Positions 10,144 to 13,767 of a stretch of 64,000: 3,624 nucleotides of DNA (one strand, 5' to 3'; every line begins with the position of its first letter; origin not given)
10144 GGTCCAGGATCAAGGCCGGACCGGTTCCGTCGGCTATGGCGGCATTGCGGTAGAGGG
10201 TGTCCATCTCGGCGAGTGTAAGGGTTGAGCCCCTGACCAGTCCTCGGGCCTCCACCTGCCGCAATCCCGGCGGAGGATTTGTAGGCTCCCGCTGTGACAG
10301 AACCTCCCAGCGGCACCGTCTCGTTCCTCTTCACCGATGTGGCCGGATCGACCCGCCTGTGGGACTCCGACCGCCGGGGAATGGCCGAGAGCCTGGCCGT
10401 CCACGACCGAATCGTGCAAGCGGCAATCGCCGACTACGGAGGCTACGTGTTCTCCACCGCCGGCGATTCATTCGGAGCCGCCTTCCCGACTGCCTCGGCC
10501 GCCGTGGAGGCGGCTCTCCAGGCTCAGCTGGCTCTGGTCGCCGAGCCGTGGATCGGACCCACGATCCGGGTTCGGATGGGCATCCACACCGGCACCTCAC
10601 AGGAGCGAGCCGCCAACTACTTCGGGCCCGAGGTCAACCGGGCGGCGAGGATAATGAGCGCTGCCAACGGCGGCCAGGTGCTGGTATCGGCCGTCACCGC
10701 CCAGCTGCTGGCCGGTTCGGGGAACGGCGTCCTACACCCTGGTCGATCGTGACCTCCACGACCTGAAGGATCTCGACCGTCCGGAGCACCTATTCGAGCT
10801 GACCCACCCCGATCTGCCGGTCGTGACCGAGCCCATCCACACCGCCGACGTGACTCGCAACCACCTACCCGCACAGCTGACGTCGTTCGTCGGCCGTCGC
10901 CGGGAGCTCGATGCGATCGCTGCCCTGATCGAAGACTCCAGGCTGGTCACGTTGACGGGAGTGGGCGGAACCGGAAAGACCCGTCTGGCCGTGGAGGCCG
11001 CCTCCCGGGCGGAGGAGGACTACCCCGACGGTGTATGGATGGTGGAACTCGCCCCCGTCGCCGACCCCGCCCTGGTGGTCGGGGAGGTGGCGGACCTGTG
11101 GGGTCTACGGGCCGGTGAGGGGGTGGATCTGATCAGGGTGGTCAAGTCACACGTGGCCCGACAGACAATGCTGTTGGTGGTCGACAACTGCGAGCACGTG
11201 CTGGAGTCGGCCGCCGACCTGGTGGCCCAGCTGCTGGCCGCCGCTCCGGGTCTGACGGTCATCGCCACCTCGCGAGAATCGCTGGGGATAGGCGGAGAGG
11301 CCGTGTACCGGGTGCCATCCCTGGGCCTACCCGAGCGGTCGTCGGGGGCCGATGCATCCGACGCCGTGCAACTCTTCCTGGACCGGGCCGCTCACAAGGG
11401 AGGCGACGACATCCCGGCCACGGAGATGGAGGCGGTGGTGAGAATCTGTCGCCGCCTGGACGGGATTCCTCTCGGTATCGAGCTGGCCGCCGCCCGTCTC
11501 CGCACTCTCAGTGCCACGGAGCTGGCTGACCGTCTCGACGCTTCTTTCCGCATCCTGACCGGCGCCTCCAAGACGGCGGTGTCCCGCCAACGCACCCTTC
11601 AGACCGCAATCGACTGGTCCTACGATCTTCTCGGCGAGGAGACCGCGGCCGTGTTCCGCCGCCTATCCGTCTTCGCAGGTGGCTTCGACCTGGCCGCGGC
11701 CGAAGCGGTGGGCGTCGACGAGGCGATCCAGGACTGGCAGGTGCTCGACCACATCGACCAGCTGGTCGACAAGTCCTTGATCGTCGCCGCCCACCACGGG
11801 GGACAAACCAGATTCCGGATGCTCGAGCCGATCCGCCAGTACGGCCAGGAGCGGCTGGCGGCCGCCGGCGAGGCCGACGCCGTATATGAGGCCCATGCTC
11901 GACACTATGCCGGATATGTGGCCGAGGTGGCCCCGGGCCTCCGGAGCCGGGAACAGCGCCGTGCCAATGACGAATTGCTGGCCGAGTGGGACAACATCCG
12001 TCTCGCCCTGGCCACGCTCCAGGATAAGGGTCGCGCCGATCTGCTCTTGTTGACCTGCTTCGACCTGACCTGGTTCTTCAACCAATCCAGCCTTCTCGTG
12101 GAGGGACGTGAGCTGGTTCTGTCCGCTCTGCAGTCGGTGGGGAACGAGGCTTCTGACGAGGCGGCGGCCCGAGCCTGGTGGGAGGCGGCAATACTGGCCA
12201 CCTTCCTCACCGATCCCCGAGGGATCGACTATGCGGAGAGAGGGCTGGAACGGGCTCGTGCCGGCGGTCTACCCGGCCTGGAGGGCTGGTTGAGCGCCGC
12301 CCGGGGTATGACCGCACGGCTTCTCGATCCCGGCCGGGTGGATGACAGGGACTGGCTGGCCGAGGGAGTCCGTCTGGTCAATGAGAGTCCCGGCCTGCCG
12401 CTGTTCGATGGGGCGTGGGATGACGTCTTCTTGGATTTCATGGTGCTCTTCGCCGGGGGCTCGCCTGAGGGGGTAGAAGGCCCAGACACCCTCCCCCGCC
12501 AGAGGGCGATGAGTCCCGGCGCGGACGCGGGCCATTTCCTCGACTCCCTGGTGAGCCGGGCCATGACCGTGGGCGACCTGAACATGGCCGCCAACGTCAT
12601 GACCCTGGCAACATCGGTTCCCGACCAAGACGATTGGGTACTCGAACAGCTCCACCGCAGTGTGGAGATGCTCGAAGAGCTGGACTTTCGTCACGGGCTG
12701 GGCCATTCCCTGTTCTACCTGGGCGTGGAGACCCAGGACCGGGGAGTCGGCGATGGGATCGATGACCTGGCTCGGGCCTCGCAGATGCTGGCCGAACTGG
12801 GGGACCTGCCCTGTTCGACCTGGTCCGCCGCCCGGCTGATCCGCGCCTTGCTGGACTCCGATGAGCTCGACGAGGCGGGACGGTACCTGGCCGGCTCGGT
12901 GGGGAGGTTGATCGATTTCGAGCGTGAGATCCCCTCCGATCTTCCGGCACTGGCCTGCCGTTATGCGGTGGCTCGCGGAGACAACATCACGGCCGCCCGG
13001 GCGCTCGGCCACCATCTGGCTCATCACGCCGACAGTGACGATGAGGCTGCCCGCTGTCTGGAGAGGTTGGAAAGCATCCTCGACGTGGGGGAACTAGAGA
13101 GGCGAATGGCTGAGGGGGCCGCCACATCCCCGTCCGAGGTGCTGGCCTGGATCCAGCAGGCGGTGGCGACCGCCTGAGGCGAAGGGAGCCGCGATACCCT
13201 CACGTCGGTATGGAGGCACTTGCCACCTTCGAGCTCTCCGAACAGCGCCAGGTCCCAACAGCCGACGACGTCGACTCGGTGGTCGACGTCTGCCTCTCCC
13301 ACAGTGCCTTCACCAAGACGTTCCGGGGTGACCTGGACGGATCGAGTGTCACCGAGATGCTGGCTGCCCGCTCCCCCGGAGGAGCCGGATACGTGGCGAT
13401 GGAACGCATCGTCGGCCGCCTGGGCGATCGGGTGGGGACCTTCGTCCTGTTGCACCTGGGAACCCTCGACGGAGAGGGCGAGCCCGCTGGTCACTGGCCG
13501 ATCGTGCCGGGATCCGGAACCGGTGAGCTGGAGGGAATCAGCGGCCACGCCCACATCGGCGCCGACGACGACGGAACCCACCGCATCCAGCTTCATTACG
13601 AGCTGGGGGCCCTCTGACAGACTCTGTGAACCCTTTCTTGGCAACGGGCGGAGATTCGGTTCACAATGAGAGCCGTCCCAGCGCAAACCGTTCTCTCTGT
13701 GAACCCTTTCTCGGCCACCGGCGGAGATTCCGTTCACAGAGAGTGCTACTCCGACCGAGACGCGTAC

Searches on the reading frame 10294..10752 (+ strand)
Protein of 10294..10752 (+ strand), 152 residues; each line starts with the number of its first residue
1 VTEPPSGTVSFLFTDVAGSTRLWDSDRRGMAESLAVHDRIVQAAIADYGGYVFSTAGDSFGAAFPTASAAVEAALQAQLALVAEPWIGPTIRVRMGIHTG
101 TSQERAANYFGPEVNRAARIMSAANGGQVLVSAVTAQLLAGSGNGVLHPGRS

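Call 30: search_protein_families(library=pfam, max_evalue=0.01, proteins=[window:10294-10752:+])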
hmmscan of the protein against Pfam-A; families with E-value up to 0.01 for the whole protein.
window:10294-10752:+ (152 aa): 2 families
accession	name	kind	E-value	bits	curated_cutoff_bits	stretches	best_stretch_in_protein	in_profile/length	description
PF00211.25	Guanylate_cyc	-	1.7e-13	51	21.9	1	4-140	4-156/183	Adenylate and Guanylate cyclase catalytic domain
PF11670.13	MSP1a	-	0.0084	15.9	27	1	69-147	160-237/252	Major surface protein 1a (MSP1a)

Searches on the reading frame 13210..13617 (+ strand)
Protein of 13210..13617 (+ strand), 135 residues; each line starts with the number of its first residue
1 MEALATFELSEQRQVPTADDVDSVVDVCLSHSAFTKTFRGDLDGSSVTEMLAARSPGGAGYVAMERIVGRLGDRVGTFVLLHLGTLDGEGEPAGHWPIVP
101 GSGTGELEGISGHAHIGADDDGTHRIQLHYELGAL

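Call 9: search_protein_families(library=pfam, proteins=[window:13210-13617:+])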
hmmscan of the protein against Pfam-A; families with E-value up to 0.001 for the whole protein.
window:13210-13617:+ (135 aa): 1 family
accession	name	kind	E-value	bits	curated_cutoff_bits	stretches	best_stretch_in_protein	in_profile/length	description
PF11528.13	DUF3224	-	2.6e-30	105.2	25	1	7-130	5-126/126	Protein of unknown function (DUF3224)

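Call 53: search_protein_families(library=ncbifam, max_evalue=0.01, proteins=[window:13210-13617:+])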
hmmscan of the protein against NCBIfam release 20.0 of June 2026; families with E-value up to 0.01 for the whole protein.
window:13210-13617:+ (135 aa): 0 families
